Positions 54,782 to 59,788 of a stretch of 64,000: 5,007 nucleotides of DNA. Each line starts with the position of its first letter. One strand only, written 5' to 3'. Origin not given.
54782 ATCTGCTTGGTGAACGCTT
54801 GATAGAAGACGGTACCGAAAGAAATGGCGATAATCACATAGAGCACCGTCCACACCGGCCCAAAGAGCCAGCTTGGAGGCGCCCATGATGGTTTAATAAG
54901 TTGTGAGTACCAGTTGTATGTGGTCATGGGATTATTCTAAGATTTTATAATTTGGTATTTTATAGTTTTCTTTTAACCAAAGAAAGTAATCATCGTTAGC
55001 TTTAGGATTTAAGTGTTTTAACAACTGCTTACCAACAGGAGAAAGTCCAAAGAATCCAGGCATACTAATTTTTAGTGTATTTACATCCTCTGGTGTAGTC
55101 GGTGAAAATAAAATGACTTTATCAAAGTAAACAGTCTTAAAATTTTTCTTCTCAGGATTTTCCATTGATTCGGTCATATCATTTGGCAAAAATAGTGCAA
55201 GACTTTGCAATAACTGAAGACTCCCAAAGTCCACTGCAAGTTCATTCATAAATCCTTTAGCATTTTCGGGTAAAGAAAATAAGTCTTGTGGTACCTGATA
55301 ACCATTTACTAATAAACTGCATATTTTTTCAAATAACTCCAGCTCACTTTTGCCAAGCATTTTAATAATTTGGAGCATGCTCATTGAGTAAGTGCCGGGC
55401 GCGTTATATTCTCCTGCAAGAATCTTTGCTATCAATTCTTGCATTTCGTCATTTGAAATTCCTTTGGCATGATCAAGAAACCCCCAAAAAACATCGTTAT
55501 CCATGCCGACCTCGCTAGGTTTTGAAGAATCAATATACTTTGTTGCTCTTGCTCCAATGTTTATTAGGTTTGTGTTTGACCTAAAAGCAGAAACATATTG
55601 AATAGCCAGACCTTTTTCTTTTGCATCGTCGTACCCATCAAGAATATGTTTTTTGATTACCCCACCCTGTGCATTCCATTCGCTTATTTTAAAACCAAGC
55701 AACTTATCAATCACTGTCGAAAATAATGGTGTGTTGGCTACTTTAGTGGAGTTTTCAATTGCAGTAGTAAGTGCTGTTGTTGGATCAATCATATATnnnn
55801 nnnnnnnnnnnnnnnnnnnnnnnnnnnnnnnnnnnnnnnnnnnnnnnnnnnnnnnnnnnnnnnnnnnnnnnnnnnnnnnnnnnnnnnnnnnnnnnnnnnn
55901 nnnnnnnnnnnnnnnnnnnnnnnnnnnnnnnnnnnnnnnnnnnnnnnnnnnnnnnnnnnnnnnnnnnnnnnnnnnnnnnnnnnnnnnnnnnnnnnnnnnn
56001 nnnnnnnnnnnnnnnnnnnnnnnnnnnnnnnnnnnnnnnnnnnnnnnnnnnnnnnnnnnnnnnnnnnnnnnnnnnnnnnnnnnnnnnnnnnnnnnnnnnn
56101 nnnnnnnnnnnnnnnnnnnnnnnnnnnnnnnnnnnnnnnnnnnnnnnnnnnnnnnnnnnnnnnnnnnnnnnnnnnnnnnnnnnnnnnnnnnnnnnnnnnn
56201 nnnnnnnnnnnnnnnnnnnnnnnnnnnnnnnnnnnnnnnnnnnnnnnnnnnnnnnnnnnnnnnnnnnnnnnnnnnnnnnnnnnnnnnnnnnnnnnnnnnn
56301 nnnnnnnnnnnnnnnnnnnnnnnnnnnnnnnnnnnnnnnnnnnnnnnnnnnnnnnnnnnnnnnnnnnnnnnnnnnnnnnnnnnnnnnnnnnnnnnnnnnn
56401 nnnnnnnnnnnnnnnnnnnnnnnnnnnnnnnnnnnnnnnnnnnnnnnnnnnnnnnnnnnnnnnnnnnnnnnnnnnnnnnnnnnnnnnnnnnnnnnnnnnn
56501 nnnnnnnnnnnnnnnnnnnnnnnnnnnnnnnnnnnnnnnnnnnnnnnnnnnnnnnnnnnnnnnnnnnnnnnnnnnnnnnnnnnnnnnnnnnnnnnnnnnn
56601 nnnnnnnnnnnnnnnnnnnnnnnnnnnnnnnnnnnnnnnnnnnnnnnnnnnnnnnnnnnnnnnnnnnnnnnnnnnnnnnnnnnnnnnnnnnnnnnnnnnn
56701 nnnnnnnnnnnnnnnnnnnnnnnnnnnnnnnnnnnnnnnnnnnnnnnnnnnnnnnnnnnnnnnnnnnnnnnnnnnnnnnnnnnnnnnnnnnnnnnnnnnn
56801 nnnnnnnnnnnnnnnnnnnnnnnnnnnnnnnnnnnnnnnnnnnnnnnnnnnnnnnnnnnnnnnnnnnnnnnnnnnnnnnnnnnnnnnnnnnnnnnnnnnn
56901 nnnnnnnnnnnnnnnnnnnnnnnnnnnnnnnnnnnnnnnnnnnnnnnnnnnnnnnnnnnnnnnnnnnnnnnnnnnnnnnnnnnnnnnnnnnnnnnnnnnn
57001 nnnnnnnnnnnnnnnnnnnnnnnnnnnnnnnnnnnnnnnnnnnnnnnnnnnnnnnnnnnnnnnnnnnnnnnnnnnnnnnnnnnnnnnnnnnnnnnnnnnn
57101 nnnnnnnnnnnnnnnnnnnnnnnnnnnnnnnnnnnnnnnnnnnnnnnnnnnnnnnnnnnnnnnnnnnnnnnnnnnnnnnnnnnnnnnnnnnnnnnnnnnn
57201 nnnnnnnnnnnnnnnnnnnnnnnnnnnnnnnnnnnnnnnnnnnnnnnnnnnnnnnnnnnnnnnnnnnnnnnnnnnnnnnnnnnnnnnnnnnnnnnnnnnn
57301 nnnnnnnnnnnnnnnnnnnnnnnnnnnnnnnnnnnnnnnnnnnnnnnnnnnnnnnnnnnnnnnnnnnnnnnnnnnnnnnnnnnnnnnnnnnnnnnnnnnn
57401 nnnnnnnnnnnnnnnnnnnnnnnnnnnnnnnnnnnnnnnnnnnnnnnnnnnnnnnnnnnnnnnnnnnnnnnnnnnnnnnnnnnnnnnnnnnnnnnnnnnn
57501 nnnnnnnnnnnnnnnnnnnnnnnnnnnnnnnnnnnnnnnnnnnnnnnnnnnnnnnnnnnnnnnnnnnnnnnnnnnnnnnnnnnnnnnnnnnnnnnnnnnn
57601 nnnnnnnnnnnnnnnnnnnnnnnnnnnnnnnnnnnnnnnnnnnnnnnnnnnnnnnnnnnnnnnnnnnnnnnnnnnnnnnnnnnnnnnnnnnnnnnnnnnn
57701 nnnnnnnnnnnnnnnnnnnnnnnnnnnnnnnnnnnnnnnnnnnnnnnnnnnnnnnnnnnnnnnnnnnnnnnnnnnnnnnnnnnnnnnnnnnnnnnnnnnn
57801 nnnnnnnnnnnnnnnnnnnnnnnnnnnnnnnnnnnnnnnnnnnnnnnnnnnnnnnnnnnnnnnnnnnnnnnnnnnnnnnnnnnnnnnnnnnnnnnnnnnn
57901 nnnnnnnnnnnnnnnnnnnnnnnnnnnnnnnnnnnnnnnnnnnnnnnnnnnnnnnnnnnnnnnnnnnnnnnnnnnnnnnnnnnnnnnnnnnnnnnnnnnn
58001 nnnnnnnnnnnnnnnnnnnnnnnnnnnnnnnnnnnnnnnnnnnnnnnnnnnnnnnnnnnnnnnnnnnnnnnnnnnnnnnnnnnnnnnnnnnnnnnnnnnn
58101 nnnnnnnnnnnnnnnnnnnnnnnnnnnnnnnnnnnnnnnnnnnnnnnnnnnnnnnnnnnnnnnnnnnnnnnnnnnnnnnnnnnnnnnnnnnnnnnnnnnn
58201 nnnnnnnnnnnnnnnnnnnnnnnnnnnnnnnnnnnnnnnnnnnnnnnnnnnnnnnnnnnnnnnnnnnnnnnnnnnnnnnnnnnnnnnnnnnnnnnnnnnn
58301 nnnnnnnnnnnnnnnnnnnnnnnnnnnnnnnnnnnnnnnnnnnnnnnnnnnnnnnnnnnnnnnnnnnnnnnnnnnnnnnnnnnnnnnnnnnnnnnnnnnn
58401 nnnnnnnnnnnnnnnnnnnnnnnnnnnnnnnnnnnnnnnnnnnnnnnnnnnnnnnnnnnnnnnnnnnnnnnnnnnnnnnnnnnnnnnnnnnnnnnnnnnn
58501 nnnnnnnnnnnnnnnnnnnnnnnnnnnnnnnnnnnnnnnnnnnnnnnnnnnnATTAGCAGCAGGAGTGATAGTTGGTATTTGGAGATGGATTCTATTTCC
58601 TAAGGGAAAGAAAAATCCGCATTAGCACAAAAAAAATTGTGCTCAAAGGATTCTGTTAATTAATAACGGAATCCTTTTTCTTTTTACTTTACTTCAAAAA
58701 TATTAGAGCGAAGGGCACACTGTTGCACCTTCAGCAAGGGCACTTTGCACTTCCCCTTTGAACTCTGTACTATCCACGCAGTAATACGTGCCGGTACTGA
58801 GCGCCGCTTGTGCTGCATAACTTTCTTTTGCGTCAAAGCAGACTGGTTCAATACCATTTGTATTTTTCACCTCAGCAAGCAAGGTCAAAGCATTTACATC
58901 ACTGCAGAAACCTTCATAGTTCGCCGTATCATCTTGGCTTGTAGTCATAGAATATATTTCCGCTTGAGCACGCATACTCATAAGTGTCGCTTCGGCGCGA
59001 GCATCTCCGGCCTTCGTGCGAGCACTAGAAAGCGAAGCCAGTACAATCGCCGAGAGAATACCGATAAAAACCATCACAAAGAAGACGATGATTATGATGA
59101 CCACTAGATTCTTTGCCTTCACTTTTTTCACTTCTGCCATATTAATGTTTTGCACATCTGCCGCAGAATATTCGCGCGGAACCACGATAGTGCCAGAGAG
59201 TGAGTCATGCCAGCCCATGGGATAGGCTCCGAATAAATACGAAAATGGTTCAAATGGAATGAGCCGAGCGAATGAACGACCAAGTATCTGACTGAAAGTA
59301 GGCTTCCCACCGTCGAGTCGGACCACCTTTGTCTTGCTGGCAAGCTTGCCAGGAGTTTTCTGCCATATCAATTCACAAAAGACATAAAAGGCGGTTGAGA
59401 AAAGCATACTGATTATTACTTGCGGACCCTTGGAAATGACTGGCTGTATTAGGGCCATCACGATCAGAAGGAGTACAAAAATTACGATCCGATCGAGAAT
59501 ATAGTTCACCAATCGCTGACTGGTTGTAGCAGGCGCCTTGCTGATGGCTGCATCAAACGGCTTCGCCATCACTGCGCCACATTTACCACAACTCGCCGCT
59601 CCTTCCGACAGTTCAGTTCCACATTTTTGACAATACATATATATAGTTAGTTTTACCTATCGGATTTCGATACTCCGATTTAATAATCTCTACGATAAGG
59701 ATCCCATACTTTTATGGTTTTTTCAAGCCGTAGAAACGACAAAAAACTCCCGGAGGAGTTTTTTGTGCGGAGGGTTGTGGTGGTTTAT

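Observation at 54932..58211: AT-rich island encoding an MmeI-like Type IIG restriction-modification enzyme plus a co-transcribed unknown partner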

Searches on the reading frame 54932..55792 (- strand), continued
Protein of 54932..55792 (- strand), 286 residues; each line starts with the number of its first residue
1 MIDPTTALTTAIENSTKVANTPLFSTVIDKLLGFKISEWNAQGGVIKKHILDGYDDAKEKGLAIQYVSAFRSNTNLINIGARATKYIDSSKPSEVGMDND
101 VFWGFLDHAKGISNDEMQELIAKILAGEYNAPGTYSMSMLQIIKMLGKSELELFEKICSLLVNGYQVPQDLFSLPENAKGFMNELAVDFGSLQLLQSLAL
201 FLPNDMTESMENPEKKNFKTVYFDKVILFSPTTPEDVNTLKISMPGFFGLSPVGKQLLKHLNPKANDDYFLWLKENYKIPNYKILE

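Call 96: search_dna_similar(query=L091:873-2375:+, collection=plasmids, mode=protein, max_rows=12)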
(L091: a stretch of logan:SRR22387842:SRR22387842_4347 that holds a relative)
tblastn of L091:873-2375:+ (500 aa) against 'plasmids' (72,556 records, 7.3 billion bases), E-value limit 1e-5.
Records with a match: 90; places in all: 95; records where one place covers at least 80% of the query: 41.
Best place of each record, by identity: 60-80% 1; <60% 89.
By first word of the organism name: Enterococcus 38; Lactococcus 9; Lactiplantibacillus 4; Lactobacillus 4; Rhizobium 2; Sphingopyxis 2; Mycolicibacterium 2; Pediococcus 2; Arthrobacter 2; Staphylococcus 2; and 20 more.
By predicted mobility (MOB-suite, as given by PLSDB): non-mobilizable 45; conjugative 23; mobilizable 22.
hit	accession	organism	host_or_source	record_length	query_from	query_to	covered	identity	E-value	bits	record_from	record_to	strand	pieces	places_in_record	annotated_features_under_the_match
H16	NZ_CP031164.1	Deinococcus wulumuqiensis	cell culture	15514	8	500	99%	52.9%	2e-177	560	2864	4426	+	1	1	Eco57I restriction-modification methylase domain-containing protein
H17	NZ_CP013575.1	Rhizobium phaseoli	Phaseolus vulgaris,Whole ...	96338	8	500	99%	52.1%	3e-174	551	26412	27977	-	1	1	Eco57I restriction-modification methylase domain-containing protein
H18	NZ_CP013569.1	Rhizobium phaseoli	Phaseolus vulgaris,Whole ...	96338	8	500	99%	52.1%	3e-174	551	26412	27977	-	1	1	Eco57I restriction-modification methylase domain-containing protein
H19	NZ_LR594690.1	Variovorax sp. WDL1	linuron-contaminated soil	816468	2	499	100%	48.0%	1e-137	445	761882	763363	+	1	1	Eco57I restriction-modification methylase domain-containing protein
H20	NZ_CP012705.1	Sphingopyxis macrogoltabida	whole organism,activated sludge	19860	8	500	99%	47.5%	1e-148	477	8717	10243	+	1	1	Eco57I restriction-modification methylase domain-containing protein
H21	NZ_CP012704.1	Sphingopyxis macrogoltabida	whole organism,activated sludge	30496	8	500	99%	47.5%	1e-148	477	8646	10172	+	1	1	Eco57I restriction-modification methylase domain-containing protein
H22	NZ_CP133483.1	Acuticoccus sp. MNP-M23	Grean algae,grean algae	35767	8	500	99%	47.1%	4e-138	447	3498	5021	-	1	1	Eco57I restriction-modification methylase domain-containing protein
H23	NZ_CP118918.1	Mycobacteroides chelonae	Homo sapiens,Respiratory specimen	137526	6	500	99%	46.2%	3e-140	453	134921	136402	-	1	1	Eco57I restriction-modification methylase domain-containing protein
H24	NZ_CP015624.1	Corynebacterium crudilactis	pure culture,raw cow milk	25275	7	482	95%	47.0%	6e-144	463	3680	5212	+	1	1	Eco57I restriction-modification methylase domain-containing protein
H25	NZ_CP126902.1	Mycolicibacterium vanbaalenii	cell culture,soil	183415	5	500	99%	44.5%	5e-135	438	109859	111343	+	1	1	Eco57I restriction-modification methylase domain-containing protein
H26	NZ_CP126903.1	Mycolicibacterium vanbaalenii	cell culture,soil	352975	5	500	99%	44.5%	5e-135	438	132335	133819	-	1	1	Eco57I restriction-modification methylase domain-containing protein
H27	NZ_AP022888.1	Bacillus cereus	-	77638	10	499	98%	35.3%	1e-82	286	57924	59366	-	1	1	Eco57I restriction-modification methylase domain-containing protein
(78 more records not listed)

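Call 97: get_annotated_region(hit=H16, flank=3000)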
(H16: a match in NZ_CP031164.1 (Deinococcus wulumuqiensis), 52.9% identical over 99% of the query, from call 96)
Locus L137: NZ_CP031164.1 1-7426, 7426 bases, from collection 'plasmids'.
description: Deinococcus wulumuqiensis strain NEB 479 plasmid pDrdVI, complete sequence
organism: Deinococcus wulumuqiensis (NCBI taxid 980427)
taxonomy: Bacteria; Deinococcota; Deinococci; Deinococcales; Deinococcaceae; Deinococcus; Deinococcus wulumuqiensis
host: -; source: cell culture; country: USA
typing (MOB-suite, as given by PLSDB): non-mobilizable
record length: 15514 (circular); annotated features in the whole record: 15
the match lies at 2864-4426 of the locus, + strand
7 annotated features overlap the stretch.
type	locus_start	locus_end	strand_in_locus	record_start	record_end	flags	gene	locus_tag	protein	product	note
CDS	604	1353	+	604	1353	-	-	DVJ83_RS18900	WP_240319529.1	hypothetical protein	-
CDS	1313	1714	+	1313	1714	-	-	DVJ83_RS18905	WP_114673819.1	hypothetical protein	-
CDS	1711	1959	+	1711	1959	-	-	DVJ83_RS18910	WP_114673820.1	hypothetical protein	-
CDS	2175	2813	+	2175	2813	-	-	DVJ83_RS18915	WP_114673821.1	DNA methyltransferase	-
CDS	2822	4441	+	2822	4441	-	-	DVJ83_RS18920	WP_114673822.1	Eco57I restriction-modification methylase domain-containing protein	GO:0006304 - DNA modification [Evidence IEA]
CDS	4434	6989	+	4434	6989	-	-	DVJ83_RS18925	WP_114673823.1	DEAD/DEAH box helicase family protein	-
CDS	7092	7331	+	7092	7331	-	-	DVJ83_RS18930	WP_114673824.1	KTSC domain-containing protein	-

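Call 98: search_dna_similar(query=L091:221-886:+, collection=plasmids, mode=protein, max_rows=40, rows=spread)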
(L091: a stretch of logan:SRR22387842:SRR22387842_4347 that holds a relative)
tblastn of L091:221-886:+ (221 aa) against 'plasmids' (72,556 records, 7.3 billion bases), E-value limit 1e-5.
Records with a match: 74; places in all: 75; records where one place covers at least 80% of the query: 42.
Best place of each record, by identity: <60% 74.
By first word of the organism name: Enterococcus 32; Lactococcus 9; Rhizobium 2; Sphingopyxis 2; Vagococcus 2; Arthrobacter 2; Staphylococcus 2; Companilactobacillus 2; Mycolicibacterium 2; Deinococcus 1; and 18 more.
By predicted mobility (MOB-suite, as given by PLSDB): non-mobilizable 34; mobilizable 20; conjugative 20.
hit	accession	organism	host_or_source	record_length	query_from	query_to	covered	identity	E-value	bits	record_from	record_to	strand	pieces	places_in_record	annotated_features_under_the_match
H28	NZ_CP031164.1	Deinococcus wulumuqiensis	cell culture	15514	5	212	94%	41.5%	5e-42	158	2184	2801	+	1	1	DNA methyltransferase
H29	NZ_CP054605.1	Pseudosulfitobacter pseudonitzschiae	surface sea water,shallow sea, symbosis ...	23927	3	174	78%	46.5%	7e-44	163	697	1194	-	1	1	none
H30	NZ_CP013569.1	Rhizobium phaseoli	Phaseolus vulgaris,Whole ...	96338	5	174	77%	47.1%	2e-42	159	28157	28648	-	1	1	N-6 DNA methylase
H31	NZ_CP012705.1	Sphingopyxis macrogoltabida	whole organism,activated sludge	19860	1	174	79%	43.1%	4e-41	155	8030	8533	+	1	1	N-6 DNA methylase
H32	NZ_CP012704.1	Sphingopyxis macrogoltabida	whole organism,activated sludge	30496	1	174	79%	43.1%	4e-41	155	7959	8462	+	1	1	N-6 DNA methylase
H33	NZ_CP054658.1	Limosilactobacillus reuteri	Sus scrofa domesticus,single organism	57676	1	216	98%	33.6%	3e-24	107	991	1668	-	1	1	N-6 DNA methylase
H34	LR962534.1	Enterococcus faecalis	-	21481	5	197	87%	37.6%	1e-30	125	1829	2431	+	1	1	record has no annotation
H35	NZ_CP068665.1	Lactococcus cremoris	Whole organism,Dairy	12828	5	197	87%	37.1%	1e-30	125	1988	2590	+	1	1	N-6 DNA methylase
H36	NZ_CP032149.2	Lactococcus cremoris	Dairy Fermentation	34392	5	197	87%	37.1%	1e-30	125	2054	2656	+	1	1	N-6 DNA methylase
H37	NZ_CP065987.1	Lactococcus lactis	-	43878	5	197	87%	37.1%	1e-29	122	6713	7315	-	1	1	N-6 DNA methylase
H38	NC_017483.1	Lactococcus lactis subsp. lactis CV56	Homo sapiens,vagina of healthy women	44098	5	197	87%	37.1%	1e-29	122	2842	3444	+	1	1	N-6 DNA methylase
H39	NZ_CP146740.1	Lactococcus garvieae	Homo sapiens,cell culture,blood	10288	5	197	87%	36.6%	2e-29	121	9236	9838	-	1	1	N-6 DNA methylase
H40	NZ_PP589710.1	Lactococcus sp.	Bacterial culture,Dairy environment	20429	1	186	84%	37.6%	2e-28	119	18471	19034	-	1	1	hypothetical protein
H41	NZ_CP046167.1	Enterococcus faecium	Homo sapiens,urine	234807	1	205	93%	34.1%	1e-32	131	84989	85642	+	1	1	N-6 DNA methylase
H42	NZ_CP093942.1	Enterococcus faecium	Homo sapiens,blood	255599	1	205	93%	34.1%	1e-32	131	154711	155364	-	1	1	N-6 DNA methylase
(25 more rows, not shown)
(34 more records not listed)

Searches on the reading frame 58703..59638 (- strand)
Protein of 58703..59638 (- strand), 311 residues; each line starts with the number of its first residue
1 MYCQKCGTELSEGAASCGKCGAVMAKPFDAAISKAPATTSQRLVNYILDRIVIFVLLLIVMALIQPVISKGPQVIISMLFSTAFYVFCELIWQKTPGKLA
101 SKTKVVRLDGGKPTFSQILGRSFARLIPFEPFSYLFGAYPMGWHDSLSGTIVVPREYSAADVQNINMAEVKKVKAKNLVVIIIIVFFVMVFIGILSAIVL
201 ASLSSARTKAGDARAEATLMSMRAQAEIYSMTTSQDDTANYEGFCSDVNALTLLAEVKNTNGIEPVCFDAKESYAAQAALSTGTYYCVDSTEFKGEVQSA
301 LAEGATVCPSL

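Call 52: find_related_loci(query=window:58703-59638:-, collection=metagenome_contigs, flank=8000)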
Query window:58703-59638:- (311 aa) in metagenome_contigs; peptide patterns used: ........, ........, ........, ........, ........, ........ (x = any residue, [..] = any of these).
111 stretches matched a pattern; 34 encode a relative of the query (tblastn E <= 1e-3); 34 distinct loci.
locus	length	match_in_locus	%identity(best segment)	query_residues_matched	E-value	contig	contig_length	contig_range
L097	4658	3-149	98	263-311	1e-25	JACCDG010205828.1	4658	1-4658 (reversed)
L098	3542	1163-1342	39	1-64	1e-7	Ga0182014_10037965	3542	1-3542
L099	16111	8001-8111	47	1-43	8e-7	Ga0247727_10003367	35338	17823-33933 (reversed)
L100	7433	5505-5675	29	1-63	5e-6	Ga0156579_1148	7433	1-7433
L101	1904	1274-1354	59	1-27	3e-6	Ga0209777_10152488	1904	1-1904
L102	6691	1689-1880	36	1-64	6e-6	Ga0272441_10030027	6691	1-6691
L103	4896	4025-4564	25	1-156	6e-6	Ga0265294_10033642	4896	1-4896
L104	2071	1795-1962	36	1-65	6e-6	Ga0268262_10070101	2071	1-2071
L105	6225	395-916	29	1-152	7e-6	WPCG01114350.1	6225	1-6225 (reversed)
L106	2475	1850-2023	38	1-58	7e-6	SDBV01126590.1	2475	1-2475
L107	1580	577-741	35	1-52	1e-5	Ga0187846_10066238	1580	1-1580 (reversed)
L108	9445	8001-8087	62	1-27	2e-5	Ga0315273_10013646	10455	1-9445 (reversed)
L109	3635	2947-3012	73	1-22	2e-5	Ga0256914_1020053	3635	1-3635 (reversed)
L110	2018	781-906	36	1-42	2e-5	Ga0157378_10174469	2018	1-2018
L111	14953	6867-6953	62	1-27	2e-5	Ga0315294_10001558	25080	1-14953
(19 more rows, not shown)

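Call 55: search_protein_families(library=pfam, proteins=[L097:672-1739:+, L097:1741-2844:+], max_evalue=0.01)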
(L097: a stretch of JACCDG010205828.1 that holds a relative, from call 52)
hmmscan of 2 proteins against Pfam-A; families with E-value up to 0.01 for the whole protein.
L097:672-1739:+ (355 aa): 1 family
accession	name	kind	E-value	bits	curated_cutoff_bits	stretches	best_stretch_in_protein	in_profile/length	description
PF13651.11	EcoRI_methylase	-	3.2e-123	411.9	26.4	1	9-354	1-345/345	Adenine-specific methyltransferase EcoRI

L097:1741-2844:+ (367 aa): 3 families
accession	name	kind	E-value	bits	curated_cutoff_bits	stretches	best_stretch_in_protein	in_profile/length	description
PF03235.19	GmrSD_N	-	1.3e-17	65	33.2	1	34-158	13-198/199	GmrSD restriction endonuclease, N-terminal domain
PF01844.29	HNH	-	1.3e-11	44.9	21.4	1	322-365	1-45/47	HNH endonuclease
PF14279.12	HNH_5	-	8.4e-07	29.3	27.5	1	322-363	1-42/56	HNH endonuclease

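Call 56: search_protein_families(library=padloc, proteins=[L097:672-1739:+, L097:1741-2844:+], max_evalue=0.01)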
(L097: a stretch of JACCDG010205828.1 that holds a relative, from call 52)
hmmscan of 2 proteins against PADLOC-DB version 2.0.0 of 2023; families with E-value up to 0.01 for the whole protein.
L097:672-1739:+ (355 aa): 1 family
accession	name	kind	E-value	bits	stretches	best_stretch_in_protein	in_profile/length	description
PDLC03297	MTase_II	-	6.7e-107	355.7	1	1-353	1-327/332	Type II methyltransferase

L097:1741-2844:+ (367 aa): 11 families
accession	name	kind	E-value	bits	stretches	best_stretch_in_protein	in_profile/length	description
PDLC03418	REase_II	-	2.2e-144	479.2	1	1-367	1-372/372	Type II restriction enzyme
PDLC03877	NsnA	-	4.3e-27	93.4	1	30-162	63-204/385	-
PDLC04027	PD-T4-2_A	-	8.1e-11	39.6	1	30-162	50-199/363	-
PDLC00356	PtuB1|PtuB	-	5.7e-05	20.8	1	302-347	33-77/196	Unknown function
PDLC00353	PtuB1|PtuB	-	6.1e-05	20.9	1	304-342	35-73/196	Unknown function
PDLC04151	HEC-05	-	0.00034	17.4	0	36-67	43-75/600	-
PDLC04150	HEC-05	-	0.00052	17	1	36-70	25-59/583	-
PDLC03566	REase_II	-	0.0034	15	1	304-365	95-160/235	Type II restriction enzyme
PDLC02924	HNH_I-A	-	0.0046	15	0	306-347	29-67/198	-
PDLC03920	MkoA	-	0.0047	13.2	1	82-324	317-500/1112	-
PDLC04709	PDC-M55C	-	0.0072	13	0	30-67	27-64/554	-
